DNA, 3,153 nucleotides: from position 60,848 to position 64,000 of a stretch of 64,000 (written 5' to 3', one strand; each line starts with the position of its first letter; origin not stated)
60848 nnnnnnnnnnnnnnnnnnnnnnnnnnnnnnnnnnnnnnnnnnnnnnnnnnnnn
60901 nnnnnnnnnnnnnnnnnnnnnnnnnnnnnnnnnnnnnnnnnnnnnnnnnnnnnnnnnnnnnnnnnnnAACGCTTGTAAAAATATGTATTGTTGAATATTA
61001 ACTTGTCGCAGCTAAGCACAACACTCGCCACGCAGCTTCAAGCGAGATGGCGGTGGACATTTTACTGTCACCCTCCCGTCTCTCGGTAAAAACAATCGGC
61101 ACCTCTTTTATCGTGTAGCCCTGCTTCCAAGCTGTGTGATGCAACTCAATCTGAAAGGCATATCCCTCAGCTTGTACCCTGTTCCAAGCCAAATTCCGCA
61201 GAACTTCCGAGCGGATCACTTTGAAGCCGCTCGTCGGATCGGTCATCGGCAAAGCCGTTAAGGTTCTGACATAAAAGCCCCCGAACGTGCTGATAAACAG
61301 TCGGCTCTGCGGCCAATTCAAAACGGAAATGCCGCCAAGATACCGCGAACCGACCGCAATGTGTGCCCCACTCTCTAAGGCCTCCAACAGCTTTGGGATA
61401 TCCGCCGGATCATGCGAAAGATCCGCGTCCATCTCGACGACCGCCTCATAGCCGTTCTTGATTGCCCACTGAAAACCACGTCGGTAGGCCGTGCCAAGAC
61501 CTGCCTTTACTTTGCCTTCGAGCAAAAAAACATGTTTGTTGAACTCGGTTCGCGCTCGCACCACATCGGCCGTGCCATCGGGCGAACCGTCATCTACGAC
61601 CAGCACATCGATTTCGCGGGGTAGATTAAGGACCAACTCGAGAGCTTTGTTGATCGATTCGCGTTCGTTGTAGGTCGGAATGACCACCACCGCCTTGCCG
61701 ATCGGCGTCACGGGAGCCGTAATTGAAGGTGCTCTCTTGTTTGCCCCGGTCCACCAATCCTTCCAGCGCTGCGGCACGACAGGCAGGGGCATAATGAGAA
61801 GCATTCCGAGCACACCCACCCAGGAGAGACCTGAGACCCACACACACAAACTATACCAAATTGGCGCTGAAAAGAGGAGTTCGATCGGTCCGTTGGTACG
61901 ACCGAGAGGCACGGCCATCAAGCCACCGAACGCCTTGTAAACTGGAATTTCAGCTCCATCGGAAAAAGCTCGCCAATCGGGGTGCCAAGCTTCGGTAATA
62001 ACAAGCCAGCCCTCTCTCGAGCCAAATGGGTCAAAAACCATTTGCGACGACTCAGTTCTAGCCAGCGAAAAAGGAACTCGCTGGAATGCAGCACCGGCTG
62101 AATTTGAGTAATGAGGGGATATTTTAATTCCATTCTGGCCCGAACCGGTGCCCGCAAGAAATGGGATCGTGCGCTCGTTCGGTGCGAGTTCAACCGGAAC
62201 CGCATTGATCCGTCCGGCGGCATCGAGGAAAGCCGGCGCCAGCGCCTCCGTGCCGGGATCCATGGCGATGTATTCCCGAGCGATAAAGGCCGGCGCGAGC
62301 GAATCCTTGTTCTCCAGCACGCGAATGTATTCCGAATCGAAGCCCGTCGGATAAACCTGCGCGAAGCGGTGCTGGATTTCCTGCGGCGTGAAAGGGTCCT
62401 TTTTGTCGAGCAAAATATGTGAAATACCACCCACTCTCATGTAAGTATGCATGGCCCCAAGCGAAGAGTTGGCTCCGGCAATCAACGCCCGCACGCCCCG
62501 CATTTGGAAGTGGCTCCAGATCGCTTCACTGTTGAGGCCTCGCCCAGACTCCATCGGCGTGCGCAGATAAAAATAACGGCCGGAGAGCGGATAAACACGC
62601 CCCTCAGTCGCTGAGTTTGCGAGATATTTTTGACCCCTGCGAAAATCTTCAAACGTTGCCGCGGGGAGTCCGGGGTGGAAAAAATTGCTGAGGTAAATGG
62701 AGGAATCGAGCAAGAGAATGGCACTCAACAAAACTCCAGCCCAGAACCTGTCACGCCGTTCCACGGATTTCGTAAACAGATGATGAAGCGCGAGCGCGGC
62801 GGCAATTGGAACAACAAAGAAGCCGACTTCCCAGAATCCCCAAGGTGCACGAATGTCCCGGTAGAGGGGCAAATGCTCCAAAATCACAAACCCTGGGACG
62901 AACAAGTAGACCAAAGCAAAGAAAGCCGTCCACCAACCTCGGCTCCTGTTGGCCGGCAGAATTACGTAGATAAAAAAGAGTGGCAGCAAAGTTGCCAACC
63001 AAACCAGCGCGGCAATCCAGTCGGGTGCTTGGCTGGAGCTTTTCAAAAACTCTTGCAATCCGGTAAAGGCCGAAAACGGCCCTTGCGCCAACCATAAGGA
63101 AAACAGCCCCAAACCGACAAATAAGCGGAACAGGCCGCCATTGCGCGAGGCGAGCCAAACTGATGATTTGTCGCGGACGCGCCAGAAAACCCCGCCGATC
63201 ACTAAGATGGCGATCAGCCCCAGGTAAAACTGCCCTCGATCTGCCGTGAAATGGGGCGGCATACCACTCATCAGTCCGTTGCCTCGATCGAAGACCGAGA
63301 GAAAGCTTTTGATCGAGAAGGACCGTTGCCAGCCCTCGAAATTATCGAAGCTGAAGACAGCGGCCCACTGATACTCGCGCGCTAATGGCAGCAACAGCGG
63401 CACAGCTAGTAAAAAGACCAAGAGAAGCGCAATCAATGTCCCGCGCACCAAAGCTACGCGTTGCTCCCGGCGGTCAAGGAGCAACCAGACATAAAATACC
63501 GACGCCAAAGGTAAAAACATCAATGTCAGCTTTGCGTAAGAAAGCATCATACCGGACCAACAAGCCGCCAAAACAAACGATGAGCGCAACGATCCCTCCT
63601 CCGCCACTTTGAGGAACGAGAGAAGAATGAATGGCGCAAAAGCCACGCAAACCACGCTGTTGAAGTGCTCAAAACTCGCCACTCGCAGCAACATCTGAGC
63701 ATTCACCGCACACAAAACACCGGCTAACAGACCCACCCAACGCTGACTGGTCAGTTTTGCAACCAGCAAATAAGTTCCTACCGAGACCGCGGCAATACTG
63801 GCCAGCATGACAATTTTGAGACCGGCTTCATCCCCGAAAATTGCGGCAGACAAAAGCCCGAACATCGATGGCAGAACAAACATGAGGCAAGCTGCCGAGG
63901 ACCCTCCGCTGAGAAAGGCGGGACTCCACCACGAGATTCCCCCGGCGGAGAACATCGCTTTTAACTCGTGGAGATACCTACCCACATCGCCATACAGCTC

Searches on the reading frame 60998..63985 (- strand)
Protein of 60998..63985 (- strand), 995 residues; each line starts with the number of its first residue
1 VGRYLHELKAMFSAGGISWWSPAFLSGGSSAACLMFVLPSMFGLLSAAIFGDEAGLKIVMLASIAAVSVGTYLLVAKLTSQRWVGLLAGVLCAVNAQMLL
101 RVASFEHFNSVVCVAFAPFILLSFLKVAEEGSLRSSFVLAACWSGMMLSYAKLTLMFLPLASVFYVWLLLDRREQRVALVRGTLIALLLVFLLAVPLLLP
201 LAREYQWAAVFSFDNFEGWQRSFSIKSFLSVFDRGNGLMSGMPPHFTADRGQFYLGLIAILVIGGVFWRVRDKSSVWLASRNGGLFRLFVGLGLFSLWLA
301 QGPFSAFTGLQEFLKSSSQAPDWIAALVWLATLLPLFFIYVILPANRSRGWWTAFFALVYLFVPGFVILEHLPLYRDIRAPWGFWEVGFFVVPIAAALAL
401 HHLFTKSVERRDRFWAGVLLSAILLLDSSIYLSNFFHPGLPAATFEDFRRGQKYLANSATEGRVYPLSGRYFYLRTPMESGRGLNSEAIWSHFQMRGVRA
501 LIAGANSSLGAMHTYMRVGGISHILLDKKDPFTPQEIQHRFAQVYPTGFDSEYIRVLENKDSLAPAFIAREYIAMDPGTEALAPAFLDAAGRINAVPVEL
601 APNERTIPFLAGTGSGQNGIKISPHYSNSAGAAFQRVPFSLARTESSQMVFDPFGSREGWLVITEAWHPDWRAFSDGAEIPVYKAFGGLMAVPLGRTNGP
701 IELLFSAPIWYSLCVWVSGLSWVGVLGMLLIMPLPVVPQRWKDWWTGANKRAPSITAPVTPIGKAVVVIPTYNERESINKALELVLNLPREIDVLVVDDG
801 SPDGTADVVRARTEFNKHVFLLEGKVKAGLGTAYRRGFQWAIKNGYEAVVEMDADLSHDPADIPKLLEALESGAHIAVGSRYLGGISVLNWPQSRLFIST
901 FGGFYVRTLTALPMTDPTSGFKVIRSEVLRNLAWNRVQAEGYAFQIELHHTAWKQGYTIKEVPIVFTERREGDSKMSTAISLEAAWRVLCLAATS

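Call 71: search_protein_families(library=pfam, proteins=[window:60998-63985:-], max_evalue=0.001)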
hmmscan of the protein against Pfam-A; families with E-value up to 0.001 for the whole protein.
window:60998-63985:- (995 aa): 2 families
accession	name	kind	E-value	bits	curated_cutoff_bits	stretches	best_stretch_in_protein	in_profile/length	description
PF00535.33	Glycos_transf_2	-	6.6e-28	98.2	23.3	1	767-931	2-166/168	Glycosyl transferase family 2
PF10111.15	Glyco_tranf_2_2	-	0.00025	21.1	27.3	1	767-855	2-91/276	Glycosyltransferase like family 2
